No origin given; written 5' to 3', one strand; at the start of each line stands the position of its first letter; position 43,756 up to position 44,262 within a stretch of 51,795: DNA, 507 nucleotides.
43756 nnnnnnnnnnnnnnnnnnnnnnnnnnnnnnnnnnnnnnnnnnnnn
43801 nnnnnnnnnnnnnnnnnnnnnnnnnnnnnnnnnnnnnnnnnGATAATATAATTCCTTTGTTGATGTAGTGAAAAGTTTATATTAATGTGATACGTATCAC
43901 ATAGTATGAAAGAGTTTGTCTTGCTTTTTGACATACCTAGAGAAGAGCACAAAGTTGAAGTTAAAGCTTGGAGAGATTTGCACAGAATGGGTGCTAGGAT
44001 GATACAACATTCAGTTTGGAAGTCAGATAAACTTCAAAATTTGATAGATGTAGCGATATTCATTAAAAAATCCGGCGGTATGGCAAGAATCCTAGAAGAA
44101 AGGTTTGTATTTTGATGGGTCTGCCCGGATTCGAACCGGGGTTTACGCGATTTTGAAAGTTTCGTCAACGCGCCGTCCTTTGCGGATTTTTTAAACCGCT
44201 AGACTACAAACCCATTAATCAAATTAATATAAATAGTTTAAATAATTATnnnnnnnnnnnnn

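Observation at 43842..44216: Solitary Cas2-like ORF with a 16-bp palindromic operator, abutting a doubly interrupted tRNA-Val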

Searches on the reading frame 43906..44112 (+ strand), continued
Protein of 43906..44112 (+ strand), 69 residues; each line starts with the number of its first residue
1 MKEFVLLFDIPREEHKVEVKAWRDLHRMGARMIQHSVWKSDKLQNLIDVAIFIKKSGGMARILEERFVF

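Call 86: search_protein_families(library=pfam, proteins=[L039:13973-14392:+, L039:14456-15241:+, L009:24-362:-, L007:5265-6320:-], max_evalue=0.01)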
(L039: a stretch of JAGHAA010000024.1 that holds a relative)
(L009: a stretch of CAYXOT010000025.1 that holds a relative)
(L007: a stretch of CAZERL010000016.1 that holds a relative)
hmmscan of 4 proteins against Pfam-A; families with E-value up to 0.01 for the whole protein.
L039:13973-14392:+ (140 aa): 1 family
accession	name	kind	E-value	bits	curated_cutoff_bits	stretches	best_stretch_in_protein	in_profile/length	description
PF05168.19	HEPN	-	4.8e-15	56.2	22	1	24-135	3-116/117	HEPN domain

L039:14456-15241:+ (262 aa): 10 families
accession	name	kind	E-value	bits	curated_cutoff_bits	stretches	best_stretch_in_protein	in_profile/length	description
PF10609.15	ParA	-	9e-24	84.7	27.1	1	8-236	4-243/246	NUBPL iron-transfer P-loop NTPase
PF01656.29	CbiA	-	3.5e-20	72.7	25.4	1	10-218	1-125/125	CobQ/CobB/MinD/ParA nucleotide binding domain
PF13614.12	AAA_31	-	6.2e-18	65.8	27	1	8-152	2-153/177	AAA domain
PF00142.24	Fer4_NifH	-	2.6e-09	37.4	25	1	141-246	143-253/271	4Fe-4S iron sulfur cluster binding proteins, NifH/frxC family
PF13500.12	AAA_26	-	1.2e-06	28.9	27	1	10-208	3-194/198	AAA domain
PF06564.18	CBP_BcsQ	-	1.7e-05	24.9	21.3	1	9-235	3-230/234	Cellulose biosynthesis protein BcsQ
PF02374.21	ArsA_ATPase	-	5.4e-05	23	24.3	1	12-42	5-34/305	Anion-transporting ATPase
PF09140.17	MipZ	-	0.00036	20.4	20.7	1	9-149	2-129/262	ATPase MipZ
PF07015.17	VirC1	-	0.001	18.9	24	0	9-50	3-43/231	VirC1 protein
PF20720.3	nSTAND3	-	0.0047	17.1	27.2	0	11-34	20-43/155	Novel STAND NTPase 3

L009:24-362:- (113 aa): 3 families
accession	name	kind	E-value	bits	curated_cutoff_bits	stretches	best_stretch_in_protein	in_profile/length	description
PF13975.11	gag-asp_proteas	-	5.4e-06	27.4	28.2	1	8-91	2-91/92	gag-polyprotein putative aspartyl protease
PF13650.11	Asp_protease_2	-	4.1e-05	24.6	24.3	1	8-63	2-58/90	Aspartyl protease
PF00077.25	RVP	-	7.8e-05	23.4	20.7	1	8-97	8-100/101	Retroviral aspartyl protease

L007:5265-6320:- (352 aa): 4 families
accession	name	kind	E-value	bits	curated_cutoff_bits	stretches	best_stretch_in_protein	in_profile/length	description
PF00676.26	E1_dh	-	5.3e-96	321.6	22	1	40-329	2-300/300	Dehydrogenase E1 component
PF00456.26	Transketolase_N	-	1.1e-07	31.7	22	1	156-318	147-312/334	Transketolase, thiamine diphosphate binding domain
PF13292.11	DXP_synthase_N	-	4e-06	26.8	21.2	1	134-197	114-177/274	1-deoxy-D-xylulose-5-phosphate synthase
PF02775.26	TPP_enzyme_C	-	6.8e-05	23.1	21.9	1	140-252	33-151/151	Thiamine pyrophosphate enzyme, C-terminal TPP binding domain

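Call 87: list_cluster_members(proteins=[P0001, P0003, P0005, P0014])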
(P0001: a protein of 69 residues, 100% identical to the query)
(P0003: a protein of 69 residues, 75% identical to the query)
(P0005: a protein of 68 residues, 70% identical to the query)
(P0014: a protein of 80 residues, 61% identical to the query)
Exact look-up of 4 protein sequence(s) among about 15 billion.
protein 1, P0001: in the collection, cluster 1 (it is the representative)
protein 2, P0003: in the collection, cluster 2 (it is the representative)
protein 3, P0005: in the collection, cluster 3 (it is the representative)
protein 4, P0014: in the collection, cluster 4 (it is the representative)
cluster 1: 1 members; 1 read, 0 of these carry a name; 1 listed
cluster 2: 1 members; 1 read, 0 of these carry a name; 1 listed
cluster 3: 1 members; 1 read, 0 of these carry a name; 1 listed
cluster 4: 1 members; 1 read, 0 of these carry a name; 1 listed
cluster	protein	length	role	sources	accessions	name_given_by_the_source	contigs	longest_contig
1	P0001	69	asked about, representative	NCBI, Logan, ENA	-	-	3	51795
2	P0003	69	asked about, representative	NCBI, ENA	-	-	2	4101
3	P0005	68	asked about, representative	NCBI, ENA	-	-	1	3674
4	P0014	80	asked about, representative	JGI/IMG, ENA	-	-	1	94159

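Call 90: find_homologous_proteins(query=P0076, max_evalue=0.001)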
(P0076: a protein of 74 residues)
Query P0076 (74 aa): 1 proteins with E <= 0.001 among 1 candidates.
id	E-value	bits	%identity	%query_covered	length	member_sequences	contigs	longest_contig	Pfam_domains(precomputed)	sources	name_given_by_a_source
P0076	3.5e-42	158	100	100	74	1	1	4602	PF20229.4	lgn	-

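Call 91: find_encoding_contigs(protein=P0076, flank=3000, max_places=2)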
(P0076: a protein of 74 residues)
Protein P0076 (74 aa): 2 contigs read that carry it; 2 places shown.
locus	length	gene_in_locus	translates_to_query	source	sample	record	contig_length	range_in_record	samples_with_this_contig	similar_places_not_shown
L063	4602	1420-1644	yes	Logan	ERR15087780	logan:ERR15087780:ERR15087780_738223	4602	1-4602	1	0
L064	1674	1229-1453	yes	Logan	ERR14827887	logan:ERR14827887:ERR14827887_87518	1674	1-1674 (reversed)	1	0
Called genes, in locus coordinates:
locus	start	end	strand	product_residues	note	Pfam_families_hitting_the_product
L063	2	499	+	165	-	?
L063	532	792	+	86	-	PF01042:Ribonuc_L-PSP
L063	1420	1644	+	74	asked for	PF20229:ChrB_N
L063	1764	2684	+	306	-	PF00814:TsaD, PF01869:BcrAD_BadFG (weak), PF22521:HypF_C_2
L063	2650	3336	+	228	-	-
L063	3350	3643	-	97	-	PF05239:PRC (weak)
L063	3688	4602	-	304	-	?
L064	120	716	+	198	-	-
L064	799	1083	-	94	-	-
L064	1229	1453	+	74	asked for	PF20229:ChrB_N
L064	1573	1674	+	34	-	?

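Call 104: search_protein_families(library=pfam, proteins=[L032:8685-9938:-, L022:11130-12113:-, L021:5071-5553:-, L028:7937-8770:-, L030:8223-9551:+], max_evalue=0.00001)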
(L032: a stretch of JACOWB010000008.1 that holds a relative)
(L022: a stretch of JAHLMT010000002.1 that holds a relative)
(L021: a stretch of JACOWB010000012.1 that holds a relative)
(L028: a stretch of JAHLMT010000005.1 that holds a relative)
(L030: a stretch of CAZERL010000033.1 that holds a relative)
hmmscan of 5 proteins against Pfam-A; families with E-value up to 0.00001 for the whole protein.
L032:8685-9938:- (418 aa): 4 families
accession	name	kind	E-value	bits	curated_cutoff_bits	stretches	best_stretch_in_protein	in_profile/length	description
PF00198.28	2-oxoacid_dh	-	2e-86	289.7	23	1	190-417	5-231/232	2-oxoacid dehydrogenases acyltransferase (catalytic domain)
PF00364.28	Biotin_lipoyl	-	5.1e-24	84.3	22.1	1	3-76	1-73/73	Biotin-requiring enzyme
PF02817.22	E3_binding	-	1.8e-16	60.5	23.7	1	129-164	1-36/36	e3 binding domain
PF13533.13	Biotin_lipoyl_2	-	9e-09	35.4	29.8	0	48-76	3-31/32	Biotin-lipoyl like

L022:11130-12113:- (328 aa): 2 families
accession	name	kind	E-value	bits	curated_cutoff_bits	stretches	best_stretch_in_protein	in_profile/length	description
PF02779.29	Transket_pyr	-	3.4e-43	147.7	27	1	8-182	3-173/174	Transketolase, pyrimidine binding domain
PF02780.25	Transketolase_C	-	4.6e-35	120.7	25.9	1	201-318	4-124/124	Transketolase, C-terminal domain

L021:5071-5553:- (161 aa): 1 family
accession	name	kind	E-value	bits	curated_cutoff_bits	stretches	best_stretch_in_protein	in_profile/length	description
PF00293.34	NUDIX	-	1.4e-16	61.2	21.1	1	19-150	2-129/134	NUDIX domain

L028:7937-8770:- (278 aa): 1 family
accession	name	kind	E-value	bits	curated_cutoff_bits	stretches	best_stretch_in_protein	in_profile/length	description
PF00483.29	NTP_transferase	-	6.5e-08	32.9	21.2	1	14-177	3-161/245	Nucleotidyl transferase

L030:8223-9551:+ (443 aa): 2 families
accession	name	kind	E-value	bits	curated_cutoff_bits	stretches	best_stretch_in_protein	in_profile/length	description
PF00152.25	tRNA-synt_2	-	4.8e-78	262.8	25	1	128-437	2-307/308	tRNA synthetases class II (D, K and N)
PF01336.31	tRNA_anti-codon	-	5.1e-14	52.4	27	1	30-109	1-75/75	OB-fold nucleic acid binding domain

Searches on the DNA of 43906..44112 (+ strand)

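Call 22: search_rna_families(sources=[L001, L002, L003], threshold=gathering, show_alignments=4)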
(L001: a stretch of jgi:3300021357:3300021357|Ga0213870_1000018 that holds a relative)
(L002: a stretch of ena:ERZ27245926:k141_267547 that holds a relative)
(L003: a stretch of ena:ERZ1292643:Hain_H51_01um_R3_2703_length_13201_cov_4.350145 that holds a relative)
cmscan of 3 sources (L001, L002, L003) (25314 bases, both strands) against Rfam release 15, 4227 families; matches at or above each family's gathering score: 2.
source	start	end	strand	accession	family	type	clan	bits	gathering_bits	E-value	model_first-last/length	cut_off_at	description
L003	7468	7565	-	RF00005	tRNA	Gene; tRNA;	CL00001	45.7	29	6e-07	1-71/71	no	tRNA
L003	9501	9597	-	RF00005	tRNA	Gene; tRNA;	CL00001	43.7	29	2.1e-06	1-71/71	no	tRNA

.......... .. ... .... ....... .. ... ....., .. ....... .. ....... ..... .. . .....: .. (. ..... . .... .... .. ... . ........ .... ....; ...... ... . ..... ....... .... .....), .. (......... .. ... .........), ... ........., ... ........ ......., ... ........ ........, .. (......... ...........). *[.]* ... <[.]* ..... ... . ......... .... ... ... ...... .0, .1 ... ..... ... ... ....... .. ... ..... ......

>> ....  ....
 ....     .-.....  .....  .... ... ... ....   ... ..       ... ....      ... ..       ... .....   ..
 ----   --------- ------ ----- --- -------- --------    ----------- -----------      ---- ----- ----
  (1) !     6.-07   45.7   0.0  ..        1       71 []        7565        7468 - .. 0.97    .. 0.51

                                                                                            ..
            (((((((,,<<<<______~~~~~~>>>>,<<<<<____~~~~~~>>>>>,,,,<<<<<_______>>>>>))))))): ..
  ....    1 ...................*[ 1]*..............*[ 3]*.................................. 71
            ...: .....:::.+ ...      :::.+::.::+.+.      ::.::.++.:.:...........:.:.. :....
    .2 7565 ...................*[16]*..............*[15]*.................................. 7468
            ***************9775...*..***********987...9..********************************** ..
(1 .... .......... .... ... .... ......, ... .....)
